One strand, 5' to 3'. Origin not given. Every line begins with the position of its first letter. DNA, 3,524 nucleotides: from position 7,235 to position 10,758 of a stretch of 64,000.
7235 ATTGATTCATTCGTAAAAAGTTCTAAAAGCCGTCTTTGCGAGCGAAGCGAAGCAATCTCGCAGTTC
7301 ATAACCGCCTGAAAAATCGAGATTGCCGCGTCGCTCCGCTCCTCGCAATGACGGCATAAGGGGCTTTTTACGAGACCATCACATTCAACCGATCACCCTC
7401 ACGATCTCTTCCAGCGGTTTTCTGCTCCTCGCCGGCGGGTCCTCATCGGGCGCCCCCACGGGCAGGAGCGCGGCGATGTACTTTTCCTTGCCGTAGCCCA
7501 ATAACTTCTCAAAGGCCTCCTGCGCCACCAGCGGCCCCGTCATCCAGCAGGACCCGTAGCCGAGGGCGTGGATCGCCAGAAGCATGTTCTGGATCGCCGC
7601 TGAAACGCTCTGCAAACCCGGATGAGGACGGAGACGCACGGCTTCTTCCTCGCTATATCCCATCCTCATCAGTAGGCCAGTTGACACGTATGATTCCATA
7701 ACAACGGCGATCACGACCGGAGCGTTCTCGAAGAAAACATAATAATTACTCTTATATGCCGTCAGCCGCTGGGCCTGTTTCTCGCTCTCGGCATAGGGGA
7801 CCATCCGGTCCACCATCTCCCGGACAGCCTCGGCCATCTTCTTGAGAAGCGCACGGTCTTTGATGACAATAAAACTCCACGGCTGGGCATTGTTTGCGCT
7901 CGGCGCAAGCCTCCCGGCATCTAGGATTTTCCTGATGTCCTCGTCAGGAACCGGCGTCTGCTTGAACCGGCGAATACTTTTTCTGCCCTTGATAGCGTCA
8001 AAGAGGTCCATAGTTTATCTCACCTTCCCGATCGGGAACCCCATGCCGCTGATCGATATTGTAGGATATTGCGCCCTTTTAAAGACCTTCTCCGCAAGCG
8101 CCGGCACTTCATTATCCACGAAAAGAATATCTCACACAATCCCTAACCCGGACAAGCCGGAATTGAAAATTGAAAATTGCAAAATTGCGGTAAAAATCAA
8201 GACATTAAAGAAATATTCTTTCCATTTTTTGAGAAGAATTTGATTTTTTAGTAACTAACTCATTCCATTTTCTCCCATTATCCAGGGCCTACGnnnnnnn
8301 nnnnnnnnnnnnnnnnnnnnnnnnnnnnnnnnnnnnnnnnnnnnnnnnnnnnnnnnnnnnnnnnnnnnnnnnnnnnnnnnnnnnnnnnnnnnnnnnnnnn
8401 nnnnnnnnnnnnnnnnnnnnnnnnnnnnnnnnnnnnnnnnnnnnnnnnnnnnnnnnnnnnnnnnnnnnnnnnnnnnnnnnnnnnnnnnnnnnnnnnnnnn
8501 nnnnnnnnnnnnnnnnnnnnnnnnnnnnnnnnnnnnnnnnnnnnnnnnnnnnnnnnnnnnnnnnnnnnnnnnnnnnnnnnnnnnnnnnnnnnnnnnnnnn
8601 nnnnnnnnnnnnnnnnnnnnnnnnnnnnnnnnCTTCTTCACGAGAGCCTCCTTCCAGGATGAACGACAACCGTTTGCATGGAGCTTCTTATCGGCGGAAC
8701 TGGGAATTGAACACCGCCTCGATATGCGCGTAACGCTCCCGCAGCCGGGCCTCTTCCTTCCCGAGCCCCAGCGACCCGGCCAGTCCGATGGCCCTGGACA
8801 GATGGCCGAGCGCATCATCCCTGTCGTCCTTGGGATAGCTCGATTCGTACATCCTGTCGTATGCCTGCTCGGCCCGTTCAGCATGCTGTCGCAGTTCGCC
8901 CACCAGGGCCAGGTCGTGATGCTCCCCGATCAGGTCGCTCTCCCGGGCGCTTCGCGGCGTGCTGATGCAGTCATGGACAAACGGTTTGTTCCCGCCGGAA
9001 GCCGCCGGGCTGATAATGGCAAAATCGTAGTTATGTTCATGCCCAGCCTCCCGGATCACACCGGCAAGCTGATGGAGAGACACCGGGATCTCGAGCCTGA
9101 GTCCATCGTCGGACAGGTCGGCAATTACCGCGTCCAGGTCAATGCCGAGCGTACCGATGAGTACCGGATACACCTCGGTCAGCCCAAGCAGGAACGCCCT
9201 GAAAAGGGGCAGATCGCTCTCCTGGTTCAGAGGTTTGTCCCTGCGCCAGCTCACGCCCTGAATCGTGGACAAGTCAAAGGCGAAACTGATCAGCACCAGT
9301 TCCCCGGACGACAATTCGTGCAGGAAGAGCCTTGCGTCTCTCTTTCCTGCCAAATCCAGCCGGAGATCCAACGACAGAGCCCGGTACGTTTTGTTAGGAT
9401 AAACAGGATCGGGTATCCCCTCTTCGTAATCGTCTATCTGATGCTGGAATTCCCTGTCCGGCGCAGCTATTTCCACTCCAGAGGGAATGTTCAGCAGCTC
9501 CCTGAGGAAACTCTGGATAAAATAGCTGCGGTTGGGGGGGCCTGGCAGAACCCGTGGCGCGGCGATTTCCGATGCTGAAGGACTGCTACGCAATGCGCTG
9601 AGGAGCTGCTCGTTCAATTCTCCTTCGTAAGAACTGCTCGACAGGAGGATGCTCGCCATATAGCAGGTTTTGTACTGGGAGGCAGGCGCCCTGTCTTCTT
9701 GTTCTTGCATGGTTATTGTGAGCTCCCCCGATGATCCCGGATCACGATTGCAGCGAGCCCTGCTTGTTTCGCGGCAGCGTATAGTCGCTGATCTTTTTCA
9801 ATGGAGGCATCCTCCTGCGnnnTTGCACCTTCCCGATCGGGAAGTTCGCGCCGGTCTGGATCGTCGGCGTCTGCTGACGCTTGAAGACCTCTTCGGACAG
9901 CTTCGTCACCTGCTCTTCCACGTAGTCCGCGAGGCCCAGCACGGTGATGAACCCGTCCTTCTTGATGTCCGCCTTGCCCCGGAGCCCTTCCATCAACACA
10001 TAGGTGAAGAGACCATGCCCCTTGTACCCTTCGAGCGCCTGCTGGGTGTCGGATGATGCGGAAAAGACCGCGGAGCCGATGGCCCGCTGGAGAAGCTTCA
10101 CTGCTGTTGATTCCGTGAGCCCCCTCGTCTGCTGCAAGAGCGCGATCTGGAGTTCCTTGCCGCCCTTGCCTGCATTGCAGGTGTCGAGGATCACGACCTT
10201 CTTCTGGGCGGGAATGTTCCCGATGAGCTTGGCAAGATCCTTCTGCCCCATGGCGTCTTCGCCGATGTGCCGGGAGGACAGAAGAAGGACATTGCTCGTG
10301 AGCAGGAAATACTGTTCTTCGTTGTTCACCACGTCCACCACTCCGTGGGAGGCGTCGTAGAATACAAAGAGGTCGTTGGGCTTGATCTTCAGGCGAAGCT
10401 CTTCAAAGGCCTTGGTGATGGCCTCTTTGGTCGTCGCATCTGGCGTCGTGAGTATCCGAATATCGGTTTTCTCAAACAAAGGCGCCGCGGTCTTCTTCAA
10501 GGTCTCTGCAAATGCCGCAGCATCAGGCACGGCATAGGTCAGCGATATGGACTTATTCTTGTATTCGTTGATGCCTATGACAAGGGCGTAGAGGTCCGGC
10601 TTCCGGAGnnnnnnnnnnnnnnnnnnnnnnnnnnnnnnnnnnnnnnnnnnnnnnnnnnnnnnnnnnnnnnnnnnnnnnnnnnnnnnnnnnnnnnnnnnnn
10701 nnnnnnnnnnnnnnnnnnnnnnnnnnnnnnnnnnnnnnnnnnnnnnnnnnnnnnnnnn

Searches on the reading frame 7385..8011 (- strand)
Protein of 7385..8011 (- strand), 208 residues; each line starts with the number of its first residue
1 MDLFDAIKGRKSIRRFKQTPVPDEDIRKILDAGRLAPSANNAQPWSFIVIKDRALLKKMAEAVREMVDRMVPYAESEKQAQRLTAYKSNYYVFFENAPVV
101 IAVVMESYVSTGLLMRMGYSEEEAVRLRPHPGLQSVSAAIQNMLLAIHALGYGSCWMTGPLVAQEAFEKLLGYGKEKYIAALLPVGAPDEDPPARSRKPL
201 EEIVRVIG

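Call 34: search_protein_families(library=pfam, proteins=[window:7385-8011:-], max_evalue=0.01)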
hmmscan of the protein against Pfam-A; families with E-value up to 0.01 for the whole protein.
window:7385-8011:- (208 aa): 2 families
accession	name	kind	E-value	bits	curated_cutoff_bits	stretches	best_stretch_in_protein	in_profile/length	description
PF00881.29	Nitroreductase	-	6.3e-38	131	23.5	1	7-186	1-166/167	Nitroreductase family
PF14512.11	TM1586_NiRdase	-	1.2e-18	68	27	2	24-51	158-185/215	Putative TM nitroreductase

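Call 38: find_encoding_contigs(protein=window:7385-8011:-, flank=8000, max_places=6)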
Protein window:7385-8011:- (208 aa): 8 contigs read that carry it; 3 places shown.
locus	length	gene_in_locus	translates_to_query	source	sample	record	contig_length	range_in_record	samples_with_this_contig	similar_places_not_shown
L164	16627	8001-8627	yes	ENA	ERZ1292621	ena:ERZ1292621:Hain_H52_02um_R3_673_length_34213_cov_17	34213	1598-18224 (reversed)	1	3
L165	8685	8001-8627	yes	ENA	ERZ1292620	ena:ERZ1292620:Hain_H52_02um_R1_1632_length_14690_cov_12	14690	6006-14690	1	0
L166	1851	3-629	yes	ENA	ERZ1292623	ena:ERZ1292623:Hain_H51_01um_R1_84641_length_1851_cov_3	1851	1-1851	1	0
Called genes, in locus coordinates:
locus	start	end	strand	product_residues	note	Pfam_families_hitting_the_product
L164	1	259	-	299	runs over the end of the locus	PF04748:Polysacc_deac_2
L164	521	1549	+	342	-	PF00793:DAHP_synth_1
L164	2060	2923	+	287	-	PF14326:DUF4384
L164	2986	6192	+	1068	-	PF23381:Beta-prop_IFT122_1st, PF23409:Beta-prop_EML, PF23414:Beta-prop_EML_2, PF24782:WD40_MABP1-WDR62_2nd, PF24807:WD40_CDC20-Fz, PF24814:WD40_Prp19, PF24817:WD40_WDHD1_1st, PF25172:Beta-prop_WDR3_2nd, +143 more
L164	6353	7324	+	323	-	-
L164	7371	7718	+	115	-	-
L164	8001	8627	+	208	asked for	PF00881:Nitroreductase, PF14512:TM1586_NiRdase (weak)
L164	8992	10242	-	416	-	PF00483:NTP_transferase, PF12804:NTP_transf_3 (faint), PF24894:Hexapep_GlmU, PF25084:LbH_EIF2B, PF25087:GMPPB_C (weak), PF25247:LbH_GLGC (faint)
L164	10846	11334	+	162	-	PF01257:2Fe-2S_thioredx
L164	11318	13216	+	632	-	PF01257:2Fe-2S_thioredx (weak), PF01512:Complex1_51K, PF10531:SLBB (weak), PF10589:NADH_4Fe-4S, PF13187:Fer4_9 (weak), PF14697:Fer4_21, PF12838:Fer4_7 (weak), PF00037:Fer4 (weak)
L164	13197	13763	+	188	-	PF10589:NADH_4Fe-4S, PF13237:Fer4_10 (weak), PF14697:Fer4_21 (weak), PF12838:Fer4_7, PF13187:Fer4_9 (weak), PF00037:Fer4, PF12837:Fer4_6 (weak)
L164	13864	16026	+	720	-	PF13510:Fer2_4, PF10588:NADH-G_4Fe-4S_3, PF12837:Fer4_6 (weak), PF12838:Fer4_7, PF13187:Fer4_9 (weak), PF14697:Fer4_21, PF22117:Fer4_Nqo3, PF00384:Molybdopterin, +2 more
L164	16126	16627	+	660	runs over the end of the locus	PF03063:Prismane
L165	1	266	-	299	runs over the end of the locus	PF04748:Polysacc_deac_2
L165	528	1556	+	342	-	PF00793:DAHP_synth_1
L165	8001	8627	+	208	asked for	PF00881:Nitroreductase, PF14512:TM1586_NiRdase (weak)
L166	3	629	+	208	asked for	PF00881:Nitroreductase, PF14512:TM1586_NiRdase (weak)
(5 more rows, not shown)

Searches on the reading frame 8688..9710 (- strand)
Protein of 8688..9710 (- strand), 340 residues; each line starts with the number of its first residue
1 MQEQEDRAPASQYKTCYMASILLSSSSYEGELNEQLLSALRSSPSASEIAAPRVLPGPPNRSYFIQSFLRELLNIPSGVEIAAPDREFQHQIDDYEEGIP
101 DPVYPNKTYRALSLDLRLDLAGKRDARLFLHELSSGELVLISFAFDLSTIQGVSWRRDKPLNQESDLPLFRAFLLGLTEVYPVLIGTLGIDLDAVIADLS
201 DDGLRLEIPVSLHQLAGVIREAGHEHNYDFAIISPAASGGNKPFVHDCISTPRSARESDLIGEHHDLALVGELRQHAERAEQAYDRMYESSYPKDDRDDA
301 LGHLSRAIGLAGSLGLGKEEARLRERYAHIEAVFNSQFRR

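Call 34: search_protein_families(library=pfam, proteins=[window:8688-9710:-], max_evalue=0.01)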
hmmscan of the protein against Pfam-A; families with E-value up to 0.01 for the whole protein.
window:8688-9710:- (340 aa): 0 families

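Call 42: find_encoding_contigs(protein=window:8688-9710:-, flank=7000, max_places=10)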
Protein window:8688-9710:- (340 aa): 2 contigs read that carry it; 2 places shown.
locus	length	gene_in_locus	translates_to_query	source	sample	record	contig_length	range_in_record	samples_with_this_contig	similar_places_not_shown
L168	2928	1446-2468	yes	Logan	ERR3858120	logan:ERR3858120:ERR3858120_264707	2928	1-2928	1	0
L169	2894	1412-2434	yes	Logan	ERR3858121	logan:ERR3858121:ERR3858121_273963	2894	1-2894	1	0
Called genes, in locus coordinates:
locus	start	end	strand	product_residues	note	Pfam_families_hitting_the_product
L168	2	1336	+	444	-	?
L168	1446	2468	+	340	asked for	-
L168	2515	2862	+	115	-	-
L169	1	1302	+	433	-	?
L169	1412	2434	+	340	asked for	-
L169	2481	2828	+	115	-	-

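Call 56: search_protein_families(library=padloc, proteins=[window:8688-9710:-], max_evalue=0.001)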
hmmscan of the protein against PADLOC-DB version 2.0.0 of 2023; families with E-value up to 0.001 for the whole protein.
window:8688-9710:- (340 aa): 0 families

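Call 57: search_protein_families(library=ncbifam, proteins=[window:8688-9710:-], max_evalue=0.001)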
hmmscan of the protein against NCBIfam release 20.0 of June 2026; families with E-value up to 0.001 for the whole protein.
window:8688-9710:- (340 aa): 0 families

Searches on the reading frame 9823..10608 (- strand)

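Call 34: search_protein_families(library=pfam, proteins=[window:9823-10608:-], max_evalue=0.01)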
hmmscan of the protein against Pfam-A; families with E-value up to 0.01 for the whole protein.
seq(262 aa): 2 families
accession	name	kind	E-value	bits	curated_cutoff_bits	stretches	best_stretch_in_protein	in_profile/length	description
PF00656.27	Peptidase_C14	-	1.5e-17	64.5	21.4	1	7-252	3-225/233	Caspase domain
PF12770.12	CHAT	-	0.0024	17.8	24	1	9-164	82-218/289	CHAT domain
